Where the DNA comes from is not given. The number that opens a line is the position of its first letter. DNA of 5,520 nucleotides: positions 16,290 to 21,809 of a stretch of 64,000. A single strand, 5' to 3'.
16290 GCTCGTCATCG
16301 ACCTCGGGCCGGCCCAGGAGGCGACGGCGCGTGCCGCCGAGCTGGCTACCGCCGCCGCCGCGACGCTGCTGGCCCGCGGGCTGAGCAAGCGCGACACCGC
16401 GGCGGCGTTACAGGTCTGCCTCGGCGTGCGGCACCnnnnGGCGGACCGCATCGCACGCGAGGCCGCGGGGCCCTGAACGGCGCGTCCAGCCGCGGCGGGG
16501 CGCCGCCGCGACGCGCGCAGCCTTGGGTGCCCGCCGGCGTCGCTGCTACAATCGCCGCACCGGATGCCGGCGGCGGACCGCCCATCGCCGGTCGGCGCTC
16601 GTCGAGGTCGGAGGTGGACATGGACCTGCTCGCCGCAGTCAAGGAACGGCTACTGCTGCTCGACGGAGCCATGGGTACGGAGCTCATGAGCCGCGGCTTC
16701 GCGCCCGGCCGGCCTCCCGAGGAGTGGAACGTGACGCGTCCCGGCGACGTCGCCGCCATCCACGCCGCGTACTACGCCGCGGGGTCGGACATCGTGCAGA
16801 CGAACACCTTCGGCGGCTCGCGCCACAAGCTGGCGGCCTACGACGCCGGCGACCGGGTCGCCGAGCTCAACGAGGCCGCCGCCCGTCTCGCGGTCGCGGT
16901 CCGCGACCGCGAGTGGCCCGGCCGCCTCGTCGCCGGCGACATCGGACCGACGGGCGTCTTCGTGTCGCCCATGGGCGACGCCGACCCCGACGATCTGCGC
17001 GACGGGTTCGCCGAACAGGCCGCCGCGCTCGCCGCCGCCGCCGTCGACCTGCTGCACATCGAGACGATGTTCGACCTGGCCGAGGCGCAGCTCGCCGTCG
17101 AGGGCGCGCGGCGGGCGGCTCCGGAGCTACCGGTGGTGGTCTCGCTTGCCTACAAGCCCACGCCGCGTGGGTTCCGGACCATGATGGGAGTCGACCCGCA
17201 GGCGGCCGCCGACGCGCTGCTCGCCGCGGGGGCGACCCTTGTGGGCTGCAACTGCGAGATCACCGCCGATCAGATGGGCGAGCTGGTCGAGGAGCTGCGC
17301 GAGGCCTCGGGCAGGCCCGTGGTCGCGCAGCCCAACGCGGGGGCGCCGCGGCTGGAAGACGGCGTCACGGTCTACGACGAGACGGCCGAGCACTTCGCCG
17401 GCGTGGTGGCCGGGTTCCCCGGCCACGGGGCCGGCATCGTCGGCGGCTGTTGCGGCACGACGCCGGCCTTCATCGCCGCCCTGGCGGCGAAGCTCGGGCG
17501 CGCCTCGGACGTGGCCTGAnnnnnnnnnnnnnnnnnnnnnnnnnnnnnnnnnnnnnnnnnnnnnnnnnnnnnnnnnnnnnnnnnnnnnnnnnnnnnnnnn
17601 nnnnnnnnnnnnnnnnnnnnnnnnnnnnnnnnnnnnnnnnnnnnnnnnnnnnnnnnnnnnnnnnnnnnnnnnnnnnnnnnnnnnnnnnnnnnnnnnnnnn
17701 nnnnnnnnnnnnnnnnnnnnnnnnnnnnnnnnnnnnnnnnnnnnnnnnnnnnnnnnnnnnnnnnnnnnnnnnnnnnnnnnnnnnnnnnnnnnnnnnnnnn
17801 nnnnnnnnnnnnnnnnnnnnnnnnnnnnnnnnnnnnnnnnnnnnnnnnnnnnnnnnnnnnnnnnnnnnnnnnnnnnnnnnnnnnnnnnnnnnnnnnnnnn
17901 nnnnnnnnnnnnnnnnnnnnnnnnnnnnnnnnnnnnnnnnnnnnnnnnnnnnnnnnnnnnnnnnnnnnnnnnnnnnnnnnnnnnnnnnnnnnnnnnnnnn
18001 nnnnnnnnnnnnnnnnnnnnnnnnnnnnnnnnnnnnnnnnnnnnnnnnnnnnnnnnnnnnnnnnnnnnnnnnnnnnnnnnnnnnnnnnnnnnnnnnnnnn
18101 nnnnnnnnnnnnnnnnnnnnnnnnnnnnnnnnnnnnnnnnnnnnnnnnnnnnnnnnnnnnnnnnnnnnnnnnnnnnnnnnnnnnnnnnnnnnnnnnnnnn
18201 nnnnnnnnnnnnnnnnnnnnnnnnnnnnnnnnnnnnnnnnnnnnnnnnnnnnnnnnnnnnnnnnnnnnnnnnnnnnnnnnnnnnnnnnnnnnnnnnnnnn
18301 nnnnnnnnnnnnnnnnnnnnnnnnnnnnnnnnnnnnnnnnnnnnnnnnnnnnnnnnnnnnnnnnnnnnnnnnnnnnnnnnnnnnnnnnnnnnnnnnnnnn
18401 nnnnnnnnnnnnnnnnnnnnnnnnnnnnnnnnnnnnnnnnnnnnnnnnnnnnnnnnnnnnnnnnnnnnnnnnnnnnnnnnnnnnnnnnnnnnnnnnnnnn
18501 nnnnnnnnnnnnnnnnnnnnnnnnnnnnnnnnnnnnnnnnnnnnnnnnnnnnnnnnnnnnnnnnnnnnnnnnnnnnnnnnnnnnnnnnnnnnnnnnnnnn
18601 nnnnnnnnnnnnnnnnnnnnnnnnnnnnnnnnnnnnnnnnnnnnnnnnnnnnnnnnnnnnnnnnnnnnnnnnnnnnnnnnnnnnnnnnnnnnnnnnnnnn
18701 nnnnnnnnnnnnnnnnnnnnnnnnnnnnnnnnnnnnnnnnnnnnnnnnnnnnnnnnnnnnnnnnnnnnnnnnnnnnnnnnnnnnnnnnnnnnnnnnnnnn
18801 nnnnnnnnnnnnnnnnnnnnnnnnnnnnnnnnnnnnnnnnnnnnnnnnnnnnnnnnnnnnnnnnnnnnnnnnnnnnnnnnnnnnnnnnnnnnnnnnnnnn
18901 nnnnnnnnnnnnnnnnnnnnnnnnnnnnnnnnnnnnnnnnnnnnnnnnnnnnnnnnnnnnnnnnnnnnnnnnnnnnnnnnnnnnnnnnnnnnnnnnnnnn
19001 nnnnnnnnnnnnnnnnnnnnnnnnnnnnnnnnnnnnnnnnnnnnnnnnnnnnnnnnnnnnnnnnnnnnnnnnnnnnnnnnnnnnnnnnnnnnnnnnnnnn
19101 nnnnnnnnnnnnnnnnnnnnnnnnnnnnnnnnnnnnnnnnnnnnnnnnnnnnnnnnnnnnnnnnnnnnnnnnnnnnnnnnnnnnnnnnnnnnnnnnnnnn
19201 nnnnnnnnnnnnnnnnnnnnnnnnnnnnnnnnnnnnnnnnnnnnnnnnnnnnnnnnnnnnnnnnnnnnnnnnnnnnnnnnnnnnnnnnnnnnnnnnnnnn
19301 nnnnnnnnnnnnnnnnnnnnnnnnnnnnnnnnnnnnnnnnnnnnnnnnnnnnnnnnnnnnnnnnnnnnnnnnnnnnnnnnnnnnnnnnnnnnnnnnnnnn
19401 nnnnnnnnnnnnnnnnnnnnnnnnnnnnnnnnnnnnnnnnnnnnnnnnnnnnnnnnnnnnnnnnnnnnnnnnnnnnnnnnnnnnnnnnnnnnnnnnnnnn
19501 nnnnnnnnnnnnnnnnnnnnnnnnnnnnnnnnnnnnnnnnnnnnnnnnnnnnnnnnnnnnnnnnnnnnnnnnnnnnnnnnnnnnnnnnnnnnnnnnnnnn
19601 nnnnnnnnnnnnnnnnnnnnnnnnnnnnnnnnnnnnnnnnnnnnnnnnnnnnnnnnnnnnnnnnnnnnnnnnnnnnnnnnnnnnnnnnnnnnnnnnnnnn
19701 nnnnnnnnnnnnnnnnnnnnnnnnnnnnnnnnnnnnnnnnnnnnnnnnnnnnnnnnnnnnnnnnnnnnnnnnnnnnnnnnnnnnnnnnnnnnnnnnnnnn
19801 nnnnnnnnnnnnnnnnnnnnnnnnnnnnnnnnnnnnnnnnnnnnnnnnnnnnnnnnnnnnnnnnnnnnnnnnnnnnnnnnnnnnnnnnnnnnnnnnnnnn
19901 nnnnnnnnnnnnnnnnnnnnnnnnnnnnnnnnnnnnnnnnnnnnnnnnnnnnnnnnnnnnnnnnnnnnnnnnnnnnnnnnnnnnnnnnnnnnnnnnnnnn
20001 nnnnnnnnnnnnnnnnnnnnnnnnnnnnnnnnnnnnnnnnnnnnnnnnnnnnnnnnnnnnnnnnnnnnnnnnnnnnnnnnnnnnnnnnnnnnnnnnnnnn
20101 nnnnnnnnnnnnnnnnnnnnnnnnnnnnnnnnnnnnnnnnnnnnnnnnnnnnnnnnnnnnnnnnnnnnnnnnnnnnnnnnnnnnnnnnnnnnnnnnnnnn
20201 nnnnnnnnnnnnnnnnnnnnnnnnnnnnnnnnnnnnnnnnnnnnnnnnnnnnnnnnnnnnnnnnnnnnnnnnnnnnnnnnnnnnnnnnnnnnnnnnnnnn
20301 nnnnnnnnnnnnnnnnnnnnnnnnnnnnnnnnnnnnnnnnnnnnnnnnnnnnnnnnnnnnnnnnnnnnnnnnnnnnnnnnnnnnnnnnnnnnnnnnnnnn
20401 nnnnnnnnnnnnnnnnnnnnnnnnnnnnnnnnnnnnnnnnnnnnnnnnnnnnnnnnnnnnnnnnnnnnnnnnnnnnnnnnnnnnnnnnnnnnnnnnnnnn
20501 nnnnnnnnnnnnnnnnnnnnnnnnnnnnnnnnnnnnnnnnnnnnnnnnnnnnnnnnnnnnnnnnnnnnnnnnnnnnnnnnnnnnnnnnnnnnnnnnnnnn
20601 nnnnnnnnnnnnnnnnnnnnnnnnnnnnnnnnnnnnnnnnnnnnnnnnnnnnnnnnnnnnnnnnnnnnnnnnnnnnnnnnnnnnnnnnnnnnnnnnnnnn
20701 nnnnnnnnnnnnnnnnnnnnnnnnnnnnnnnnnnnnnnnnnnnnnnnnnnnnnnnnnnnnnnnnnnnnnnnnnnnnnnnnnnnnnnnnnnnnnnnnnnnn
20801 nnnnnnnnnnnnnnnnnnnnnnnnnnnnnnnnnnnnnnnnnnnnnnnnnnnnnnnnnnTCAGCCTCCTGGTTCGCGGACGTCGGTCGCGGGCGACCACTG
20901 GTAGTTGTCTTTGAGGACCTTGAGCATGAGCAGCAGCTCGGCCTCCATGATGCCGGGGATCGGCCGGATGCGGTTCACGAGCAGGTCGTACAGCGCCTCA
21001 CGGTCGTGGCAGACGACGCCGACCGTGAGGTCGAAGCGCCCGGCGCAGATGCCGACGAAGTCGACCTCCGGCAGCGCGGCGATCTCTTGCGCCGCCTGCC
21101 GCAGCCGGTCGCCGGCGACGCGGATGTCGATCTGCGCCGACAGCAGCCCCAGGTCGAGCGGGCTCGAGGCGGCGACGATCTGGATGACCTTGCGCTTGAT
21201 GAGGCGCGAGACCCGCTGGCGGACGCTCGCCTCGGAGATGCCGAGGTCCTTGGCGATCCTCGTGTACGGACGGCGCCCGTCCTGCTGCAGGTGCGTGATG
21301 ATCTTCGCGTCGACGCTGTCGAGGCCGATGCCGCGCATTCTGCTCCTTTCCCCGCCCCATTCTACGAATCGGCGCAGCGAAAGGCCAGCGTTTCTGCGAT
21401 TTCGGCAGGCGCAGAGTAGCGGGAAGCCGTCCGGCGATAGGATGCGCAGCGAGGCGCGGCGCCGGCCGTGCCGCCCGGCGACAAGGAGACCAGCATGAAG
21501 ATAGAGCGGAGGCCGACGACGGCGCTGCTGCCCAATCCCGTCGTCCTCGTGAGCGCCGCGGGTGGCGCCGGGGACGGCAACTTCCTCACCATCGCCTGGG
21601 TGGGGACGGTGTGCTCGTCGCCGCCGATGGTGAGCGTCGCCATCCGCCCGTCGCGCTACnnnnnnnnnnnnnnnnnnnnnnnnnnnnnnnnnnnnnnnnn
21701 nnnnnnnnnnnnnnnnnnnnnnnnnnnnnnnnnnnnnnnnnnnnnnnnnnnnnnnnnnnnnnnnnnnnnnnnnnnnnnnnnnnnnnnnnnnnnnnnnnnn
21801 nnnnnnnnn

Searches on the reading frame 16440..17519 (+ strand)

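Call 66: search_protein_families(library=pfam, proteins=[window:16440-17519:+], max_evalue=0.0001)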
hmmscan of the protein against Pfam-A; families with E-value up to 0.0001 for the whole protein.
window:16440-17519:+ (359 aa): 1 family
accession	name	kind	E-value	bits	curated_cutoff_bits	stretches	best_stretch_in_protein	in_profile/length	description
PF02574.22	S-methyl_trans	-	7.7e-69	233.1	22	1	72-351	1-282/283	Homocysteine S-methyltransferase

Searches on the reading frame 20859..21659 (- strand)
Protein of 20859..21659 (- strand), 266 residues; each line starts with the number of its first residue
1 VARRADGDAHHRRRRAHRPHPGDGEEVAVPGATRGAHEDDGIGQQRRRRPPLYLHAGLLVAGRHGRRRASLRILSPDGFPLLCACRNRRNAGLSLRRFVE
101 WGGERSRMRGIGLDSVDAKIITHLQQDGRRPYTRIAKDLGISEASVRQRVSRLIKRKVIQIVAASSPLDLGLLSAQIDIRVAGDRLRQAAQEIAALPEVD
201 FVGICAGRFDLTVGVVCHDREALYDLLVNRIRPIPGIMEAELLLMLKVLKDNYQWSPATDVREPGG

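Call 66: search_protein_families(library=pfam, proteins=[window:20859-21659:-], max_evalue=0.0001)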
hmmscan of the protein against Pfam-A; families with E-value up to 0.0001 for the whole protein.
window:20859-21659:- (266 aa): 5 families
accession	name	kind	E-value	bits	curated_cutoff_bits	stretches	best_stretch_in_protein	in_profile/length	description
PF13404.12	HTH_AsnC-type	-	3.7e-14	52.7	27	1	113-153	1-41/42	AsnC-type helix-turn-helix domain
PF01037.27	AsnC_trans_reg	-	2.1e-11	44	25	1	177-246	1-71/73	Lrp/AsnC ligand binding domain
PF13412.12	HTH_24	-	2e-09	37.3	21.9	1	113-159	1-47/48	Winged helix-turn-helix DNA-binding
PF22482.2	AsnC_trans_reg_3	-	7.3e-09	36.1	24.4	1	186-256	24-93/95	PF0864 C-terminal dimeric alpha+beta barrel domain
PF22451.2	NirdL-like_HTH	-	3.7e-08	33.3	27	1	129-159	16-46/47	Siroheme decarboxylase NirDL-like HTH domain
